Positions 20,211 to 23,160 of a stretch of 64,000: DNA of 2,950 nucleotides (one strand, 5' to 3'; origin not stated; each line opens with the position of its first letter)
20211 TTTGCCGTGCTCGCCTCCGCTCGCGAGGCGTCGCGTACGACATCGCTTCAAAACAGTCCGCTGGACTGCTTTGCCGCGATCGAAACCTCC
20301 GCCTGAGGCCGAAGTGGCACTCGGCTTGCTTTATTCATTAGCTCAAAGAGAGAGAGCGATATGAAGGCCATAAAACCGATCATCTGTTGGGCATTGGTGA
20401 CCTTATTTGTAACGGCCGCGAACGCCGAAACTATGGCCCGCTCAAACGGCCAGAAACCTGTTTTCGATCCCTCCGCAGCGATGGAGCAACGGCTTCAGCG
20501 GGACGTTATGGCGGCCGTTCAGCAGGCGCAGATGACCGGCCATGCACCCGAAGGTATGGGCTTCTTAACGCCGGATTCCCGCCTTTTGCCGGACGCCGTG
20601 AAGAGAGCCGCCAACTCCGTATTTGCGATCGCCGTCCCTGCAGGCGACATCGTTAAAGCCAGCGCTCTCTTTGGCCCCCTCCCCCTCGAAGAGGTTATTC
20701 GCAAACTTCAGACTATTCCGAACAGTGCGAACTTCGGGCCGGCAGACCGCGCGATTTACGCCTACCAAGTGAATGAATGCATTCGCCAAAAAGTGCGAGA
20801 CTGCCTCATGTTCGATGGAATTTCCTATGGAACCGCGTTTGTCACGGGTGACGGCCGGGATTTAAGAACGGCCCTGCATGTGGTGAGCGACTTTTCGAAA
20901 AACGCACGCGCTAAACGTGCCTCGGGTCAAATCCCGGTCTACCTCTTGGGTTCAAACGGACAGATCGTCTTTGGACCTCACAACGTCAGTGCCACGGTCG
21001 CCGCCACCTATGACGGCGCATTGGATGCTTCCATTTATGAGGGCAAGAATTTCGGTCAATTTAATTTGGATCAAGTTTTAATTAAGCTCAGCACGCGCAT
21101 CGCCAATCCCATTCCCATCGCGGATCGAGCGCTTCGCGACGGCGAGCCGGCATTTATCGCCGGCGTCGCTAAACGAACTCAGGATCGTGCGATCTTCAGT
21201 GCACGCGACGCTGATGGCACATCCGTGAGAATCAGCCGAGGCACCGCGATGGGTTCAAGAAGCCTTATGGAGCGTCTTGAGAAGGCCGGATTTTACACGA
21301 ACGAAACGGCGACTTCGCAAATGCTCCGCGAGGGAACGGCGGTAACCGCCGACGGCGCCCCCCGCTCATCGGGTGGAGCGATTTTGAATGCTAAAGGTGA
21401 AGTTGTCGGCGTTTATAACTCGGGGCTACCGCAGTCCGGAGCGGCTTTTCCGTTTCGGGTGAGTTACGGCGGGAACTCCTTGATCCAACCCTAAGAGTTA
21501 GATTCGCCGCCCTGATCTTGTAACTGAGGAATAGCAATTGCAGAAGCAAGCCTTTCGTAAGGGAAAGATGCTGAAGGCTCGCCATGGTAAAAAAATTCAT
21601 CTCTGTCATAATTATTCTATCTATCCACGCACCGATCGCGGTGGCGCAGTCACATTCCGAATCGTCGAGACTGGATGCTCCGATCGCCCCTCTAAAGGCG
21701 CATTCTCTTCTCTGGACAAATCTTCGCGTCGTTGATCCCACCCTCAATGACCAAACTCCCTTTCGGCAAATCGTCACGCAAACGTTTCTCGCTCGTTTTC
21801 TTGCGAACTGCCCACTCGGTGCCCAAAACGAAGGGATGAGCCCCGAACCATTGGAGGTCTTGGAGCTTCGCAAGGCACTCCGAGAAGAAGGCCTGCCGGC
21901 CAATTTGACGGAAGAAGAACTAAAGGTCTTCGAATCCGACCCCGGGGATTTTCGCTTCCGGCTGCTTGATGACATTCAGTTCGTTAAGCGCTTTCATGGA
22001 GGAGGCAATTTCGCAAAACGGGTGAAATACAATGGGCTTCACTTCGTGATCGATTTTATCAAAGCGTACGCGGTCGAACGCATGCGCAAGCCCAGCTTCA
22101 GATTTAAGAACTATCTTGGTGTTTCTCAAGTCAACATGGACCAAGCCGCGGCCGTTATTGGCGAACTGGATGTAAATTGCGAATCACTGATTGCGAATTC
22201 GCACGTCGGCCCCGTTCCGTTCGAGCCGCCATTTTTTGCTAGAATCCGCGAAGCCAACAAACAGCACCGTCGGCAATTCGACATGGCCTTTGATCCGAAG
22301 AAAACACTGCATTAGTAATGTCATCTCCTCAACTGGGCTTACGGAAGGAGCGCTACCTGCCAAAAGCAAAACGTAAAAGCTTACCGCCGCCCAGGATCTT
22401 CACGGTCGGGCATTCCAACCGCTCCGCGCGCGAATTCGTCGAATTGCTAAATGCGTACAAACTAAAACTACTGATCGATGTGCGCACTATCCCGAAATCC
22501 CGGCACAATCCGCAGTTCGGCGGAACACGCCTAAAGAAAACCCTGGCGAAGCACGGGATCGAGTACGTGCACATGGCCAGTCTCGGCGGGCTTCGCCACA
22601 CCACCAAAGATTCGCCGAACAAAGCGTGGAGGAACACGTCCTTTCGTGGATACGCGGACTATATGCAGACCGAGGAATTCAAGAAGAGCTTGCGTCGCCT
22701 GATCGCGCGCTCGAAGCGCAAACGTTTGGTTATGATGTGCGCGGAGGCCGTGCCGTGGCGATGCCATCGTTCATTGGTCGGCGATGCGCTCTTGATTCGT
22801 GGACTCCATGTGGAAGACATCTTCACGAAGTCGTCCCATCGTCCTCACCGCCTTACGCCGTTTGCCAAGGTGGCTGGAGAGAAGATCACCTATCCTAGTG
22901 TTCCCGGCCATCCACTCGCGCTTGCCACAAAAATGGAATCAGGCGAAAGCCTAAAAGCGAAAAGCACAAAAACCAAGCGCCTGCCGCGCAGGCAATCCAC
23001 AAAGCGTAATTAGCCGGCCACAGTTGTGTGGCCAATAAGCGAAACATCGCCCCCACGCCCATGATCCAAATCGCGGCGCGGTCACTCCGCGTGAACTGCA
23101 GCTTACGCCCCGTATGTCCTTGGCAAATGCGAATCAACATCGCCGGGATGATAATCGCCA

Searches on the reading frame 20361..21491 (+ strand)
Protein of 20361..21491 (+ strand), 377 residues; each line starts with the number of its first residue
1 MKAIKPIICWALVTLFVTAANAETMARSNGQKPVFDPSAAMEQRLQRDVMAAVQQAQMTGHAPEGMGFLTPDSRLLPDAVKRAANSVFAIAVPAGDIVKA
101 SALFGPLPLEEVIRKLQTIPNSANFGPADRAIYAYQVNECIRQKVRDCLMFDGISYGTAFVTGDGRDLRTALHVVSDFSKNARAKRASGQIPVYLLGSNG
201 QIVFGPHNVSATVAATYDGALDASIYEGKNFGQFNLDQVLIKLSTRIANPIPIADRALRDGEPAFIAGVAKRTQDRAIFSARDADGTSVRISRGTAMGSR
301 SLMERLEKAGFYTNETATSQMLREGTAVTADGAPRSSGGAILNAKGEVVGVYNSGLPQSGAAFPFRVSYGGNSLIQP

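Call 63: search_protein_families(library=pfam, proteins=[window:20361-21491:+], max_evalue=0.001)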
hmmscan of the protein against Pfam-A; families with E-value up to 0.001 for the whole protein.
window:20361-21491:+ (377 aa): 1 family
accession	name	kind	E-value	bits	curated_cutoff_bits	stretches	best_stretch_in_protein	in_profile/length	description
PF13365.12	Trypsin_2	-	2e-08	35.5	27.6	1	157-351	1-144/144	Trypsin-like peptidase domain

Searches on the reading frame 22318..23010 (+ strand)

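Call 63: search_protein_families(library=pfam, proteins=[window:22318-23010:+], max_evalue=0.001)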
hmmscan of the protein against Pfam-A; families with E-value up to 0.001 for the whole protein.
window:22318-23010:+ (231 aa): 2 families
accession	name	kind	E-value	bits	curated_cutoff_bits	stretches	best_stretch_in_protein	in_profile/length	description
PF04343.18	DUF488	-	1.2e-32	113.5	22.2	1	37-158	2-121/121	Domain of unknown function DUF488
PF22751.1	DUF488-N3a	-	7.1e-07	30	27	1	96-159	52-115/118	Active DUF488-N3 subclade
